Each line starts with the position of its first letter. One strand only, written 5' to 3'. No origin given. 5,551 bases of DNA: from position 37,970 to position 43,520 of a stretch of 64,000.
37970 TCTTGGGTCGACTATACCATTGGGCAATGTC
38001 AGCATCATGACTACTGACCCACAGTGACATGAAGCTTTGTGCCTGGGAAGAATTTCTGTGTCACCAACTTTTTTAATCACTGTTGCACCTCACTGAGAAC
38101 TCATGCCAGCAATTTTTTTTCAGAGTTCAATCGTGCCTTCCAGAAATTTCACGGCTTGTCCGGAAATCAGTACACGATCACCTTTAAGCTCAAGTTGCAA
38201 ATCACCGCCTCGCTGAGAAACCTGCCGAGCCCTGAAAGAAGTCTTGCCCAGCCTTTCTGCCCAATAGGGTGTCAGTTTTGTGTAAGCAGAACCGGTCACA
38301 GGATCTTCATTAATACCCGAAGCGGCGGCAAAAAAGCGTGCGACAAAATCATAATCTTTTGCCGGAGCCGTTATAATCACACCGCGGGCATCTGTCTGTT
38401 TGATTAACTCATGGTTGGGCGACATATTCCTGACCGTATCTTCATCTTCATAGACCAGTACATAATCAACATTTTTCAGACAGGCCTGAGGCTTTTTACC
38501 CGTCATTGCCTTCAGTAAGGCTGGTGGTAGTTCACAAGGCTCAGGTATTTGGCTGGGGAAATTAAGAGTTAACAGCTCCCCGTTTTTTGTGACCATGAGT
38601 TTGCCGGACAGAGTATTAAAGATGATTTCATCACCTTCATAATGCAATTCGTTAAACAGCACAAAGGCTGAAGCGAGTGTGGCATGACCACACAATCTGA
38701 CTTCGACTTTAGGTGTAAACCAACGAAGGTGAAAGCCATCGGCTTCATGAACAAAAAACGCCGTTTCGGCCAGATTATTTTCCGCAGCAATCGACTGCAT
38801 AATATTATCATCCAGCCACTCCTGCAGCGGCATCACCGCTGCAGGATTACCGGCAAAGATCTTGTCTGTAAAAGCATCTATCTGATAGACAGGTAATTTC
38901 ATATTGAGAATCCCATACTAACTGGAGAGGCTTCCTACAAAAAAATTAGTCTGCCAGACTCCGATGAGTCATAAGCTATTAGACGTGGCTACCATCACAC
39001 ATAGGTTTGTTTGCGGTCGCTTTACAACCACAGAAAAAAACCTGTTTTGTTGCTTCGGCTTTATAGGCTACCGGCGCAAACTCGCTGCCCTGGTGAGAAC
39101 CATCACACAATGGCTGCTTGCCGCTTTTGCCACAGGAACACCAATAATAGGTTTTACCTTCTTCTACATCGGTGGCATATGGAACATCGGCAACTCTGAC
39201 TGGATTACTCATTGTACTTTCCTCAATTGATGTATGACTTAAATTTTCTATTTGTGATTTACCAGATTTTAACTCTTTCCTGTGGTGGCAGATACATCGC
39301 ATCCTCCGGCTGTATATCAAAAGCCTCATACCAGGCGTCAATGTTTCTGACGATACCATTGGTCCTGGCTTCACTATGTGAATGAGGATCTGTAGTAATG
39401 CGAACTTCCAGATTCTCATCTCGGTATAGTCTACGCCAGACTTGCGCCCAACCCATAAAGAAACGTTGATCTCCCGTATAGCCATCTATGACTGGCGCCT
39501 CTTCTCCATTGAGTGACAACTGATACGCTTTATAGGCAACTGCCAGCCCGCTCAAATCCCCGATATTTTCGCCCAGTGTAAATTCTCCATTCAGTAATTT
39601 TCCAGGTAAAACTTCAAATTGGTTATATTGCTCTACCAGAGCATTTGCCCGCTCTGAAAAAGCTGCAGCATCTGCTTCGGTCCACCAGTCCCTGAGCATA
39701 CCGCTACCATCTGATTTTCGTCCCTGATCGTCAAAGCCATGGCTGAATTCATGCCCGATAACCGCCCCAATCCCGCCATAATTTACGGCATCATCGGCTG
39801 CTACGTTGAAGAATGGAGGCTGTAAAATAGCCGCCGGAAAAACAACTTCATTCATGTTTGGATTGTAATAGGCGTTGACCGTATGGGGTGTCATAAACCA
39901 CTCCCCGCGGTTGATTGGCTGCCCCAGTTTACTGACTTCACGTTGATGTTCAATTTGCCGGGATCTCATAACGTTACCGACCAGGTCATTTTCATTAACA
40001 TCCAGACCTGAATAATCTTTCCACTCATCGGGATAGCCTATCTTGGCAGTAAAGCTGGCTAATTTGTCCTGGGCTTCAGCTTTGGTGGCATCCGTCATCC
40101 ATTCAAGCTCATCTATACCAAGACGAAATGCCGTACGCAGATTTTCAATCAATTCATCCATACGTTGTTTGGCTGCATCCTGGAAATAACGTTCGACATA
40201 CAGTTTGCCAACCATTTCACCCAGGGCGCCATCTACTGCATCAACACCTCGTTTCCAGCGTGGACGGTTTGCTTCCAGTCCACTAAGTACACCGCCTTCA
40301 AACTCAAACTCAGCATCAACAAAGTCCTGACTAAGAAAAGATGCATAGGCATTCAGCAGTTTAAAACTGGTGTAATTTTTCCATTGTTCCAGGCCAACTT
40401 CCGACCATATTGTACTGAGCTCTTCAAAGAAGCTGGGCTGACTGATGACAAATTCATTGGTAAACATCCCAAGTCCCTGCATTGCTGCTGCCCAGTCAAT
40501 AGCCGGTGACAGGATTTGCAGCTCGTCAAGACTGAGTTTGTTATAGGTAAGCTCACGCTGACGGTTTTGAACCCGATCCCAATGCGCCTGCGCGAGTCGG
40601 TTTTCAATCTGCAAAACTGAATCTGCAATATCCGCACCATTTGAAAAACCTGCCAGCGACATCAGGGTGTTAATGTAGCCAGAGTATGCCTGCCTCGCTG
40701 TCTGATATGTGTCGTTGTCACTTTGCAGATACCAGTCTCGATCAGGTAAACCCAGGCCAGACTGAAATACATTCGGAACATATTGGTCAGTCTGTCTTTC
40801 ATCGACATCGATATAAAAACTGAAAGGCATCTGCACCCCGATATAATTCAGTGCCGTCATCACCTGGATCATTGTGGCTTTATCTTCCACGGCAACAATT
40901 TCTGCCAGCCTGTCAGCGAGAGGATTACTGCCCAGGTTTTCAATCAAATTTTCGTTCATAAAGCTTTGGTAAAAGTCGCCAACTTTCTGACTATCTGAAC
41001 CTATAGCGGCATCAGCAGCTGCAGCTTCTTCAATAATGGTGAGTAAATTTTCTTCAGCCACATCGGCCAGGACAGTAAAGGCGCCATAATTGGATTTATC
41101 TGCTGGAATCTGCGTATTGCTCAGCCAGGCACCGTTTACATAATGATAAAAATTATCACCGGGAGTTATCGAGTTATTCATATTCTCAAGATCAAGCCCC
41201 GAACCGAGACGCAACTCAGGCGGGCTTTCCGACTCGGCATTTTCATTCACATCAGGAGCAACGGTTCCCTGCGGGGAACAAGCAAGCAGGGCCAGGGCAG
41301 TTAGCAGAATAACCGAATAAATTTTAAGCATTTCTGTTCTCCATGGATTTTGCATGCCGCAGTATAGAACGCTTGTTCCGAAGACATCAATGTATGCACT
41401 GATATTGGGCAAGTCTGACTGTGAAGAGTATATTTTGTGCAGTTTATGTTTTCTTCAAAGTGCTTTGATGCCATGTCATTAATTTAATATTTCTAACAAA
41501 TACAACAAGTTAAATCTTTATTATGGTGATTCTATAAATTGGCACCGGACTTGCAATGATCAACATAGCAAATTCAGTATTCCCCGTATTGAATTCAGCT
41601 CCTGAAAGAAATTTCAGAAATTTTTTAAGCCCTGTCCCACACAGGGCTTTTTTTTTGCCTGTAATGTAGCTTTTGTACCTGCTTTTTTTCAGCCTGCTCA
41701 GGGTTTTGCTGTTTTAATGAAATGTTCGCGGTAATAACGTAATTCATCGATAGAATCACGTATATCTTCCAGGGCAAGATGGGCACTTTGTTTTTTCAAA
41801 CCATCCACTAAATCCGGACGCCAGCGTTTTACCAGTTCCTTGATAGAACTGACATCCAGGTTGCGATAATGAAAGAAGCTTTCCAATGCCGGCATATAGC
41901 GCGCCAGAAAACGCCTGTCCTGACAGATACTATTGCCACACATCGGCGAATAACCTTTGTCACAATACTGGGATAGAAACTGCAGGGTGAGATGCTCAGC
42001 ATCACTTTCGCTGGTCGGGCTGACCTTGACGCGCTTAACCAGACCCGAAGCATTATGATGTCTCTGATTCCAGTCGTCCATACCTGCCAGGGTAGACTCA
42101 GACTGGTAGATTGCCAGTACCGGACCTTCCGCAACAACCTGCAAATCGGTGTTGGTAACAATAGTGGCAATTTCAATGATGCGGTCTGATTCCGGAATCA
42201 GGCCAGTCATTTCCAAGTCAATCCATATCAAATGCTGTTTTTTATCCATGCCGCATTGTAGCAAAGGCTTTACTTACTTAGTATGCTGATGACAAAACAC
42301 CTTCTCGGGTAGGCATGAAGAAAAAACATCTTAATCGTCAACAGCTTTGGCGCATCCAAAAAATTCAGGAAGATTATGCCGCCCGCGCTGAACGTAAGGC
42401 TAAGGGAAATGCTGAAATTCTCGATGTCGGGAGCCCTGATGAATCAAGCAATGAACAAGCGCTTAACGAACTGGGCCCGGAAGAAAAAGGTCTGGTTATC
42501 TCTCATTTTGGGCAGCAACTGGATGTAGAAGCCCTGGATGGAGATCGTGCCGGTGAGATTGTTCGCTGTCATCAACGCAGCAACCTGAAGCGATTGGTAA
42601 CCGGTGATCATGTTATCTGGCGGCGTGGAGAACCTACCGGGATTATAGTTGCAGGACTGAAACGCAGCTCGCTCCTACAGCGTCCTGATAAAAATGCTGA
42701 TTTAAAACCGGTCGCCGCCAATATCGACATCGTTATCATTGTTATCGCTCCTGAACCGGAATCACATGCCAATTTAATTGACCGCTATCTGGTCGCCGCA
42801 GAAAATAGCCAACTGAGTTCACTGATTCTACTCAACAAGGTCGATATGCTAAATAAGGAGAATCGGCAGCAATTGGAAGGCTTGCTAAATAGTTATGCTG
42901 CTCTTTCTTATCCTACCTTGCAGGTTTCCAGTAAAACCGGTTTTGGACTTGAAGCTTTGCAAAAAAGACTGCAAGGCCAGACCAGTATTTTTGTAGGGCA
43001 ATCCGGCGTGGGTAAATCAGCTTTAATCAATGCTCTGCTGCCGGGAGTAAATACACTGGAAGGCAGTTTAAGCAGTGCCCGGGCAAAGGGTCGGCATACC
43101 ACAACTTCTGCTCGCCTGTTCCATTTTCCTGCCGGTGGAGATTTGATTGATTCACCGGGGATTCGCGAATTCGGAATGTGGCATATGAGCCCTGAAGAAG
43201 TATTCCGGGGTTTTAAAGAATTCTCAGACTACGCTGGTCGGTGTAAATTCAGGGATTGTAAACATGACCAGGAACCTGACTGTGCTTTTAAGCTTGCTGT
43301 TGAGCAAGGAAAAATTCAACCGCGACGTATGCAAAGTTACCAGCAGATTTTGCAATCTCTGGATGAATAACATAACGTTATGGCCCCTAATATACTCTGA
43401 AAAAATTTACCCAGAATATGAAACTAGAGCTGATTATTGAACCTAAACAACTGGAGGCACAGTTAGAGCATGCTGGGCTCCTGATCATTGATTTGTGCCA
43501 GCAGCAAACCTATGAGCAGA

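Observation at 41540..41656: Orphan sigma-54 promoter plus + strand terminator: candidate ~90-nt RpoN-dependent sRNA between pepO-like and orn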

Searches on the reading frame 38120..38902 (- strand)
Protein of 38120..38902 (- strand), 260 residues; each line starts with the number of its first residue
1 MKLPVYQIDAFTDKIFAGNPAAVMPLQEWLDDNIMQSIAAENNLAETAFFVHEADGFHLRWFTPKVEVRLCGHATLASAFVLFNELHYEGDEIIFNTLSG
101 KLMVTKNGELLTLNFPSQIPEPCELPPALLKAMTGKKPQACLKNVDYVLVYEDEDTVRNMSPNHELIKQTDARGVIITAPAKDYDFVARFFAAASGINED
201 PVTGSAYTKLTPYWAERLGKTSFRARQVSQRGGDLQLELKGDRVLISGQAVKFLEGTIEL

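Call 16: search_protein_families(library=ncbifam, proteins=[window:38120-38902:-])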
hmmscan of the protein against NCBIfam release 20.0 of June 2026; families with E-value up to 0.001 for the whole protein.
window:38120-38902:- (260 aa): 2 families
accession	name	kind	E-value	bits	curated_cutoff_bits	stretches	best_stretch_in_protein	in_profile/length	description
TIGR00654.1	PhzF_family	subfamily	7.1e-42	143.8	76.2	1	1-258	1-296/298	PhzF family phenazine biosynthesis isomerase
NF007625.0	PRK10281.1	equivalog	9.7e-32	110.3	386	1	1-106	1-109/301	PhzF family isomerase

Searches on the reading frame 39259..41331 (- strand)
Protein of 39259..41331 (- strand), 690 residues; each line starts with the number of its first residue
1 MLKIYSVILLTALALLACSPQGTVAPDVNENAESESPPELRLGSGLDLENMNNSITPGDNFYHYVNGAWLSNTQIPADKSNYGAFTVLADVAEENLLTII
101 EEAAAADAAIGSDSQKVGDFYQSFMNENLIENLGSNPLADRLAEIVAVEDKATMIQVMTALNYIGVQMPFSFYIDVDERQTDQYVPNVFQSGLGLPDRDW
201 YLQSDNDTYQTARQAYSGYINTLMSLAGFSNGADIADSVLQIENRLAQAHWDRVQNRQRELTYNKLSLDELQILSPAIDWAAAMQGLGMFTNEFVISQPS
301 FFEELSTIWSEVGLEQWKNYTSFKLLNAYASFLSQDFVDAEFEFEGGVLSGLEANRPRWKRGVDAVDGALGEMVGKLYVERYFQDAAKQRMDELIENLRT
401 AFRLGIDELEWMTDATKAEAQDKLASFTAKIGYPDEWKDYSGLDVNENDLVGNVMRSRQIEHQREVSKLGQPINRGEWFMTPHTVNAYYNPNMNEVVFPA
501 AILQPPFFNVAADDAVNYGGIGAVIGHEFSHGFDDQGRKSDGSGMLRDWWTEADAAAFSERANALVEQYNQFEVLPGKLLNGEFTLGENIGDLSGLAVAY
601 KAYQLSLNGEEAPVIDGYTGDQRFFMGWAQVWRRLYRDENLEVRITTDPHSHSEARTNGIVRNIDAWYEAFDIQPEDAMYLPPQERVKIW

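Call 16: search_protein_families(library=ncbifam, proteins=[window:39259-41331:-])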
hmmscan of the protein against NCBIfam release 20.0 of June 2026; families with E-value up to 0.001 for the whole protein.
window:39259-41331:- (690 aa): 1 family
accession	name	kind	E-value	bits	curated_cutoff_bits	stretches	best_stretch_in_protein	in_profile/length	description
NF052391.1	endpepPepOLacoc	equivalog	5.5e-95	319.4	1000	1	59-690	6-627/627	endopeptidase PepO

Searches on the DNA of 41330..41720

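Call 4: search_rna_families(source=window, start=41330, end=41720, threshold=evalue, max_evalue=10, show_alignments=3)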
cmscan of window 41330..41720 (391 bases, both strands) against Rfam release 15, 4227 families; matches with E-value up to 10: 17.
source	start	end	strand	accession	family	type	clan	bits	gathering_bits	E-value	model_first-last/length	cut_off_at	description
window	41581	41656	+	RF02837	anti-hemB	Gene; sRNA;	-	26.9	49.5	0.00024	1-81/81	no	Burkholderia RNA 7 (anti-hemB)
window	41603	41654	+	RF02702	AgvB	Gene; sRNA;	-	21.4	56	0.082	1-62/62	no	Anti GcvB sRNA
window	41555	41656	+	RF01859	Phe_leader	Cis-reg; leader;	-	19.8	55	0.66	1-125/125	no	Phenylalanine leader peptide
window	41591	41689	+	RF01770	rimP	Cis-reg; leader;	-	19.8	47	0.74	1-102/102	no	Gammaprotebacteria rimP leader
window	41596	41655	+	RF02871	ncS54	Gene; sRNA;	-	19.7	43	0.041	1-79/79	no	Burkholderia sRNA 54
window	41596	41655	+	RF02278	Betaproteobacteria_toxic_sRNA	Gene; sRNA;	-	19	50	0.17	1-64/64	no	Betaproteobacteria toxic small RNA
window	41630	41712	-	RF02683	NiCo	Cis-reg; riboswitch;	CL00122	18.6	37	0.13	1-96/96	no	NiCo (Nickel/Cobalt) riboswitch aptamer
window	41594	41655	+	RF00057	RyhB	Gene; sRNA;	-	17.1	55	1.2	1-67/67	no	RyhB RNA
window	41624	41653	+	RF04001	mir-7918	Gene; miRNA;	-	16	80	1.4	1-58/58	no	mir-7918 microRNA precursor family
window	41593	41663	+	RF00519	suhB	Gene; sRNA;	CL00108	15.9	41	0.83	1-77/77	no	Makes More Granules Regulator RNA (mmgR)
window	41627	41684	-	RF02236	asX2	Gene; sRNA;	-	15.9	70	1.2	1-87/87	no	Xanthomonas sRNA asX2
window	41610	41653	+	RF02763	IsrM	Gene; sRNA;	-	15.8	376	0.024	1-329/329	no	IsrM sRNA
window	41609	41652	+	RF02438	SpF51_sRNA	Gene; sRNA;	-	15.7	50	3.2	1-45/45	no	Streptococcus sRNA SpF51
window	41411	41489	-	RF00295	snoTBR7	Gene; snRNA; snoRNA; CD-box;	-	13.8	45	2.9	1-75/75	no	Small nucleolar RNA TBR7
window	41630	41664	+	RF02401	ClpQY_promoter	Cis-reg;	-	13.2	42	1.9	1-39/57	no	ClpQY promoter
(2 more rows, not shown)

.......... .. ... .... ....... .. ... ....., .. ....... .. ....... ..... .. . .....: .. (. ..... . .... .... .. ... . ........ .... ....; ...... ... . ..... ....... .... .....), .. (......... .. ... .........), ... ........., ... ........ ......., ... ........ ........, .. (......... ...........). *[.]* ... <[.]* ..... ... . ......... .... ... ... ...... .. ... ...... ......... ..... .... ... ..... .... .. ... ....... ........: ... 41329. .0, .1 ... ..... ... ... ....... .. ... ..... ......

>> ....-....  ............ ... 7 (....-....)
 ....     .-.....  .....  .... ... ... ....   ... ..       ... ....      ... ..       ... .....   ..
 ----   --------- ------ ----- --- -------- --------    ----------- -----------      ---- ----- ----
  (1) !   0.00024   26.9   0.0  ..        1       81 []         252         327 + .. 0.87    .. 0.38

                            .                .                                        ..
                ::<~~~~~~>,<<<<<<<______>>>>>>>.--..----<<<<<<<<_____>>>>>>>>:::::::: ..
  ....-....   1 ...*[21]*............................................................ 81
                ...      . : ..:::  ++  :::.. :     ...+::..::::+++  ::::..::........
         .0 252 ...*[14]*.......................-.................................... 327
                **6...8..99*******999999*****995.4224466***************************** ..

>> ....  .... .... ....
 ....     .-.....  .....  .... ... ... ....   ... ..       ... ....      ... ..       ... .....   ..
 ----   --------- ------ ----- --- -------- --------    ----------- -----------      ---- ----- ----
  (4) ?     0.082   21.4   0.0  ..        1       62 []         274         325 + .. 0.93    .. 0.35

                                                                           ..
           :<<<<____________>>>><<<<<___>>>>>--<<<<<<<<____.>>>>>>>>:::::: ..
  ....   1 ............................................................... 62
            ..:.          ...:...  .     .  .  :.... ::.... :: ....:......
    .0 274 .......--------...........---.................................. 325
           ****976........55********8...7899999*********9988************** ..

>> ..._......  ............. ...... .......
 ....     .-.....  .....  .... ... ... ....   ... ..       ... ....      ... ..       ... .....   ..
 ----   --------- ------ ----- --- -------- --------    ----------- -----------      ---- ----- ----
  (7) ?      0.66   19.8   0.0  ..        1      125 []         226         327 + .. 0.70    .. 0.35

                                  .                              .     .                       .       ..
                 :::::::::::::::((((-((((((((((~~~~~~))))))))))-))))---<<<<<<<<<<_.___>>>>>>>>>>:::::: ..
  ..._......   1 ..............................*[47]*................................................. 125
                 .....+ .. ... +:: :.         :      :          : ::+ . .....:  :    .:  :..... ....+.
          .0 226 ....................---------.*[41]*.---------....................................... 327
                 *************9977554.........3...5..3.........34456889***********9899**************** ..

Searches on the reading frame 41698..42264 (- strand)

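Call 16: search_protein_families(library=ncbifam, proteins=[window:41698-42264:-])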
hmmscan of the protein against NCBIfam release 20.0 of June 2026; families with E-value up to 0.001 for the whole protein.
window:41698-42264:- (188 aa): 3 families
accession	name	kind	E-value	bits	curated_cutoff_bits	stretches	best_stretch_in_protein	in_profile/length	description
NF003765.0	PRK05359.1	equivalog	1.8e-84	281.9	106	1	7-186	3-182/189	oligoribonuclease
NF008746.0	PRK11779.1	equivalog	9.8e-05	21.1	260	1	7-55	4-52/477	exodeoxyribonuclease I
NF004964.0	PRK06310.1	equivalog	0.0003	20.3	236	1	8-40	5-37/250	DNA polymerase III subunit epsilon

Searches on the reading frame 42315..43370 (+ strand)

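Call 16: search_protein_families(library=ncbifam, proteins=[window:42315-43370:+])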
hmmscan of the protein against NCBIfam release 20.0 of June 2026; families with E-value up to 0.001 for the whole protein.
window:42315-43370:+ (351 aa): 9 families
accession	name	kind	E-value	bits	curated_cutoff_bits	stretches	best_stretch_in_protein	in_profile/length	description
NF008931.0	PRK12288.1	equivalog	3.5e-133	444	360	1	1-350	1-334/347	small ribosomal subunit biogenesis GTPase RsgA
TIGR00157.1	TIGR00157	equivalog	6.3e-73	245.3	100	1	94-346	1-246/247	ribosome small subunit-dependent GTPase A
NF008932.0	PRK12289.1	equivalog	2.5e-44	151.8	483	1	81-327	42-286/363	small ribosomal subunit biogenesis GTPase RsgA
TIGR03597.1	GTPase_YqeH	equivalog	8e-10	38.4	297.4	1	168-284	93-216/361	ribosome biogenesis GTPase YqeH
TIGR03598.1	GTPase_YsxC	equivalog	6.1e-07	29.3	124.45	0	225-246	22-43/186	ribosome biogenesis GTP-binding protein YihA/YsxC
NF000908.1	PRK00089.1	equivalog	9.4e-06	25.1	237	0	134-221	80-165/291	GTPase Era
TIGR03594.1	GTPase_EngA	equivalog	3.1e-05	23.2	306.7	0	135-219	256-342/432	ribosome biogenesis GTPase Der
TIGR03918.1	GTP_HydF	equivalog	0.00041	19.3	325.55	0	133-221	83-165/392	[FeFe] hydrogenase H-cluster maturation GTPase HydF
TIGR03596.1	GTPase_YlqF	equivalog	0.00052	19.5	208.2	0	131-283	16-173/276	ribosome biogenesis GTPase YlqF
